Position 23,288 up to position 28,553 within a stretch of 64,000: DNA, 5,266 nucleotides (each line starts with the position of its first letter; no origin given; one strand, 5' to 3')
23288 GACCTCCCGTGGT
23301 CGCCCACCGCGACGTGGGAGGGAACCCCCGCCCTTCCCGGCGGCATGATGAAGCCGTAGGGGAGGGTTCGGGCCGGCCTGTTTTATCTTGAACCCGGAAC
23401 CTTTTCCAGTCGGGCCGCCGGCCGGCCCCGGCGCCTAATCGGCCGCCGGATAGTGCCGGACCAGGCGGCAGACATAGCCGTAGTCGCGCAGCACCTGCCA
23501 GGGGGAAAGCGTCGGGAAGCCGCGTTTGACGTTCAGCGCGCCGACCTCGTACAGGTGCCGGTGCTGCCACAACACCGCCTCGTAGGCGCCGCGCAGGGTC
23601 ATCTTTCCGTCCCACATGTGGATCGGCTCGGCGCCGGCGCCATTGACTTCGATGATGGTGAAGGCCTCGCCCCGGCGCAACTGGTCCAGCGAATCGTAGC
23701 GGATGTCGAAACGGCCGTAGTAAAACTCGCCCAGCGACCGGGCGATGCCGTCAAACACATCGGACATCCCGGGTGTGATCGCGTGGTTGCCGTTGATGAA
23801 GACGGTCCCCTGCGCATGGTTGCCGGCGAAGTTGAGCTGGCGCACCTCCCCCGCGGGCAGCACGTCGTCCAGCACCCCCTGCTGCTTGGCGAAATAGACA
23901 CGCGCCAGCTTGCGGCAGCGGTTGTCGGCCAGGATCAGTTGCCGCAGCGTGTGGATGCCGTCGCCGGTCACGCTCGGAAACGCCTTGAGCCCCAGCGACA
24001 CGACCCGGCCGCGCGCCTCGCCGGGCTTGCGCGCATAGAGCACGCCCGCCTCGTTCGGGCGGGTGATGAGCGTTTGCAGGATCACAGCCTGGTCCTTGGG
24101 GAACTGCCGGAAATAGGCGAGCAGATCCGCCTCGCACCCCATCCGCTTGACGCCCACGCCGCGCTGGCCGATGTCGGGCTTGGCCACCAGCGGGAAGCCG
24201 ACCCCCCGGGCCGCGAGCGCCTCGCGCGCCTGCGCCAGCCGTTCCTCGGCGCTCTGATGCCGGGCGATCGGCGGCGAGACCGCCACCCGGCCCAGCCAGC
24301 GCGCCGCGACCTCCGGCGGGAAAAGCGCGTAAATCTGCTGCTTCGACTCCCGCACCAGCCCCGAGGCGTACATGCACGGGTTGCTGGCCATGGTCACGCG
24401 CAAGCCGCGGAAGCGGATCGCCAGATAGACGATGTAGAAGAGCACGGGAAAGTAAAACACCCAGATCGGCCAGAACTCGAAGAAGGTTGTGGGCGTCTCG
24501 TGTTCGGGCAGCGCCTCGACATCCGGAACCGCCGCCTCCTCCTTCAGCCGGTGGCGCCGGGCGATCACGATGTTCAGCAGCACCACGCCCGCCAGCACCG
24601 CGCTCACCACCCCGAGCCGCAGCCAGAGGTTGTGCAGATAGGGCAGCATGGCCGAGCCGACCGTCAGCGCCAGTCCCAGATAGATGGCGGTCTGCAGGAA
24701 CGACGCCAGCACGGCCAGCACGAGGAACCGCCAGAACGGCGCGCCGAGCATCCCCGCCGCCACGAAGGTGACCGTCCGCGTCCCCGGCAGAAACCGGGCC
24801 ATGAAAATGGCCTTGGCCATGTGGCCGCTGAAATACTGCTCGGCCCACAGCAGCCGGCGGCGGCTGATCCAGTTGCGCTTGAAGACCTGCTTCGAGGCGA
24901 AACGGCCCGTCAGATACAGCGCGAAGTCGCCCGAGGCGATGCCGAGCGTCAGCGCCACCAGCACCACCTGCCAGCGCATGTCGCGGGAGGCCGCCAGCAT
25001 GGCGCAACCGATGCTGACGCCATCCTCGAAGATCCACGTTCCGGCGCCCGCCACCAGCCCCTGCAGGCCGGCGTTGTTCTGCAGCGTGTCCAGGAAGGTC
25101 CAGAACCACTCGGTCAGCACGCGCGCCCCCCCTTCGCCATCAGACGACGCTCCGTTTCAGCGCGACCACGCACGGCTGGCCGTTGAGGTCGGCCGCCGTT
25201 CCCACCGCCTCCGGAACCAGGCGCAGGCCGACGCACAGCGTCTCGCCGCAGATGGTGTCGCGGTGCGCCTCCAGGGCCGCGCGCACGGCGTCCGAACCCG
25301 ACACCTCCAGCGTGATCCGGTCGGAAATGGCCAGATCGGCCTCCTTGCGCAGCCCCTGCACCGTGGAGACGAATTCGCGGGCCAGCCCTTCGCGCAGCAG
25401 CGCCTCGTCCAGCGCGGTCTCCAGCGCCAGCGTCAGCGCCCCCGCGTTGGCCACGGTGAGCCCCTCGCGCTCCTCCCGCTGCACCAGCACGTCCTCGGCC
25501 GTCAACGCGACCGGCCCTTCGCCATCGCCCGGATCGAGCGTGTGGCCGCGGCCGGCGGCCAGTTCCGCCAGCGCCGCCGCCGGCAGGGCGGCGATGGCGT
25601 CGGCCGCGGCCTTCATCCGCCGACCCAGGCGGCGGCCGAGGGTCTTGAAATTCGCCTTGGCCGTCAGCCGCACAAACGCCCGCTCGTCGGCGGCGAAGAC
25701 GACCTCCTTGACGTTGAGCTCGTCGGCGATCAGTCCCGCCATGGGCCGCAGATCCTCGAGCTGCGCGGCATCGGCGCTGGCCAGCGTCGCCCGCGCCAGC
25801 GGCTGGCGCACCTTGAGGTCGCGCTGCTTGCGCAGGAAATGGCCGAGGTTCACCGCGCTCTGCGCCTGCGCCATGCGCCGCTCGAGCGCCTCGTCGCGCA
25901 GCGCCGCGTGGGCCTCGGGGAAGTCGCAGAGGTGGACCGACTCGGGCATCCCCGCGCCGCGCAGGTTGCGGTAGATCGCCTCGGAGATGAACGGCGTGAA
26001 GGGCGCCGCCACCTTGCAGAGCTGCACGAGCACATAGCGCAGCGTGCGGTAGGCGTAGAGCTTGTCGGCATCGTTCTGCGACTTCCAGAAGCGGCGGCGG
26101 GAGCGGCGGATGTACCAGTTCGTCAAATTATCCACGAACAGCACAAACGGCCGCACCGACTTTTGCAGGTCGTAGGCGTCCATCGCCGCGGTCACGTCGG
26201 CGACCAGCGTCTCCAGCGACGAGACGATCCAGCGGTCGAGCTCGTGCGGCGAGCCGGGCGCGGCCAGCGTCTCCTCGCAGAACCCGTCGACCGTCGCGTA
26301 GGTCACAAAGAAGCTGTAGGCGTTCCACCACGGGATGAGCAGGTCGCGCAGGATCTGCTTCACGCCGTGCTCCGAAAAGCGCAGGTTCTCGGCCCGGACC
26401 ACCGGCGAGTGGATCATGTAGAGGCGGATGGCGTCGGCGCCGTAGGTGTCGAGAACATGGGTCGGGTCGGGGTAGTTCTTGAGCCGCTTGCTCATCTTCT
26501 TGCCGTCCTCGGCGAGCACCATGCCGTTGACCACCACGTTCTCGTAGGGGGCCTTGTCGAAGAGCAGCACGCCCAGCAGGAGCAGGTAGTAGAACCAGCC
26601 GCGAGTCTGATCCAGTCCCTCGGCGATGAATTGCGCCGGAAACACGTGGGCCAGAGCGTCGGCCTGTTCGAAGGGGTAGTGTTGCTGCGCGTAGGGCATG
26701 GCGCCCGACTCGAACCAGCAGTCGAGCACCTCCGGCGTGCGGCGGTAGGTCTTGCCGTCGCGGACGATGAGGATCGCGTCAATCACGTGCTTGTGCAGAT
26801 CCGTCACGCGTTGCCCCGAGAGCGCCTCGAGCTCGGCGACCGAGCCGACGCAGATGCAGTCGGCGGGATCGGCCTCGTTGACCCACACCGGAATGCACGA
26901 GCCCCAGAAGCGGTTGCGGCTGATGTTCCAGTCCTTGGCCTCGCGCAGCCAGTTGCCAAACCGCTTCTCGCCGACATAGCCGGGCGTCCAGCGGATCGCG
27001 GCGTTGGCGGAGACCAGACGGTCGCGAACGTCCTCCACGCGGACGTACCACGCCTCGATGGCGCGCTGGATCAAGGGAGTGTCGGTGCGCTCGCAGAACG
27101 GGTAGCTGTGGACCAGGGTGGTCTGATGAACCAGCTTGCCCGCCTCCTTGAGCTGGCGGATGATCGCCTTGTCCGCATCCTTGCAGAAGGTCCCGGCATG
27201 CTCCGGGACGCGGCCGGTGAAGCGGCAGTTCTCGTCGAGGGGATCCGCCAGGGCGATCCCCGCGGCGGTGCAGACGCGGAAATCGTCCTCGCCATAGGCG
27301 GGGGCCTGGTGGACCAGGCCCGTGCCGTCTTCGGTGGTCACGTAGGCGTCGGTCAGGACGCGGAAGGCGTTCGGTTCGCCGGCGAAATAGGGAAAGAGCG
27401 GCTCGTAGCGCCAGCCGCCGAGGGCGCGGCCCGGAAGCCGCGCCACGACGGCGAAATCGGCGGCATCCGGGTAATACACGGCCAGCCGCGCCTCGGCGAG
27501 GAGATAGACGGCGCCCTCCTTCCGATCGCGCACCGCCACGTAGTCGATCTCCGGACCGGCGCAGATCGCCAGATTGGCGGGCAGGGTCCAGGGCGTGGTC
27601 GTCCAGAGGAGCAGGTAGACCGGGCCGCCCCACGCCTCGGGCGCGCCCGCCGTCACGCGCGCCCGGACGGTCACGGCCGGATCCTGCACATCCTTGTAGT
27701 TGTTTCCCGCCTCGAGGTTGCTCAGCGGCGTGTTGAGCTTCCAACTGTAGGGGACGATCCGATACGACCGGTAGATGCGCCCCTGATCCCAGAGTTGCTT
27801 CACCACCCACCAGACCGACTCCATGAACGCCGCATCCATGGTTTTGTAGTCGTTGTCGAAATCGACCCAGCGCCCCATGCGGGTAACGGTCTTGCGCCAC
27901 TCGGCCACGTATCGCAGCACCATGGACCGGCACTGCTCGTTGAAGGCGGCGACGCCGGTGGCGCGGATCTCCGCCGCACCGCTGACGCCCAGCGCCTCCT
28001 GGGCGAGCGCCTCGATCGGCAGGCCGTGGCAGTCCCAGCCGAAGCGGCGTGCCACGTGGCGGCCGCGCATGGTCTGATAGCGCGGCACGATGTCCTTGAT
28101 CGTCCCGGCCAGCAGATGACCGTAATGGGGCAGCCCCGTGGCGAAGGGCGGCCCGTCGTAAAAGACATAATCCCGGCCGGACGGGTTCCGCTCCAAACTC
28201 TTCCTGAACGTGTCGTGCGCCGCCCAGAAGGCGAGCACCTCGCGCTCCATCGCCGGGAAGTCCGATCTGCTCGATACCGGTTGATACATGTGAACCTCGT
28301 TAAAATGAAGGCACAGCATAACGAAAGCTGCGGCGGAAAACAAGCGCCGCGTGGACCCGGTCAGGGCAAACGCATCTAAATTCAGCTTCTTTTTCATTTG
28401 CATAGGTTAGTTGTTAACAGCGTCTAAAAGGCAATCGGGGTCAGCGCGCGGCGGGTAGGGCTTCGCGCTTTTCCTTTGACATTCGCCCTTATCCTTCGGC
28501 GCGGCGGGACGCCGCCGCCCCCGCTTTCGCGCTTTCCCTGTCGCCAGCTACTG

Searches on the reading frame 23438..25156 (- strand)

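Call 93: search_protein_families(library=pfam, proteins=[window:23438-25156:-], max_evalue=0.00001)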
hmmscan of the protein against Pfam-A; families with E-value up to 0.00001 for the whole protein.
window:23438-25156:- (573 aa): 1 family
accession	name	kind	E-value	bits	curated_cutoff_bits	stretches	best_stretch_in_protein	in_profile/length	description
PF09335.16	VTT_dom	-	1.7e-17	64.4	33.9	1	61-161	15-119/123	VTT domain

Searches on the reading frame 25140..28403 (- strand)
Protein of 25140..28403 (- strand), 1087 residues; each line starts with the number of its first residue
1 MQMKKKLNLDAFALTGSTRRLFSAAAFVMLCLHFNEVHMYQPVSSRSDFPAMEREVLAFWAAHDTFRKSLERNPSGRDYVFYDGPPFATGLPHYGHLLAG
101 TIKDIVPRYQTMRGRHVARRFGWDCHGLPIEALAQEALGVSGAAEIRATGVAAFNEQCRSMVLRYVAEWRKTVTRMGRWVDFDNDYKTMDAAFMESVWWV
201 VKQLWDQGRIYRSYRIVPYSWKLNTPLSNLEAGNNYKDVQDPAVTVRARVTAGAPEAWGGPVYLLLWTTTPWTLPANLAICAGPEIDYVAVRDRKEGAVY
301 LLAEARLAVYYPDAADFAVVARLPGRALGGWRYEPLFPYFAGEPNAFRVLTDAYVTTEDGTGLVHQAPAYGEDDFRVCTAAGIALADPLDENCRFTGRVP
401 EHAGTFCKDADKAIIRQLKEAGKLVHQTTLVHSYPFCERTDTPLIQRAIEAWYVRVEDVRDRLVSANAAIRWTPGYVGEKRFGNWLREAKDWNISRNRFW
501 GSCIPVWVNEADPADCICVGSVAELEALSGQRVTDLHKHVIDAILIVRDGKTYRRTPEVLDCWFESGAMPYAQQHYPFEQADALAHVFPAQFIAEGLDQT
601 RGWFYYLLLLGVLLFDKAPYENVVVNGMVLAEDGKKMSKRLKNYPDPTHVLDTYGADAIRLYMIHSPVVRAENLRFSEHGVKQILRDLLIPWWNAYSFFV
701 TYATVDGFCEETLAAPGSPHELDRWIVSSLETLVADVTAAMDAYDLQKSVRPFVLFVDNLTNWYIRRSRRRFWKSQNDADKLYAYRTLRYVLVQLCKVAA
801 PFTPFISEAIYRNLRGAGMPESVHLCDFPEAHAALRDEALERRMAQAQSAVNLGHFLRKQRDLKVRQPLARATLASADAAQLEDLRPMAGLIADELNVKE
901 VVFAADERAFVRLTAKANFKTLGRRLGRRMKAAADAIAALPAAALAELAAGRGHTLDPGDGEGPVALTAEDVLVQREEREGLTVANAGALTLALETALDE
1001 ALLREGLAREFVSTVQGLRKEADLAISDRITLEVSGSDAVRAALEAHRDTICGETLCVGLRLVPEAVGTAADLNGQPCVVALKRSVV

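Call 12: search_protein_families(library=pfam, proteins=[window:25140-28403:-])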
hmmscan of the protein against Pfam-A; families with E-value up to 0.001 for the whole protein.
window:25140-28403:- (1087 aa): 4 families
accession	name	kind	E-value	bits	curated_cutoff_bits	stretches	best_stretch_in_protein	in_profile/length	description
PF00133.28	tRNA-synt_1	-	2.4e-144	481.6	22.7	1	56-674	2-413/414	tRNA synthetases class I (I, L, M and V)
PF19302.4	DUF5915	-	3.8e-55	186.9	27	1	891-1084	3-194/195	Domain of unknown function (DUF5915)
PF08264.19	Anticodon_1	-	2.2e-29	102.7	25.1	1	723-869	1-144/148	Anticodon-binding domain of tRNA ligase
PF09334.17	tRNA-synt_1g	-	1.6e-15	57.2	20.1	1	86-222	8-125/391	tRNA synthetases class I (M)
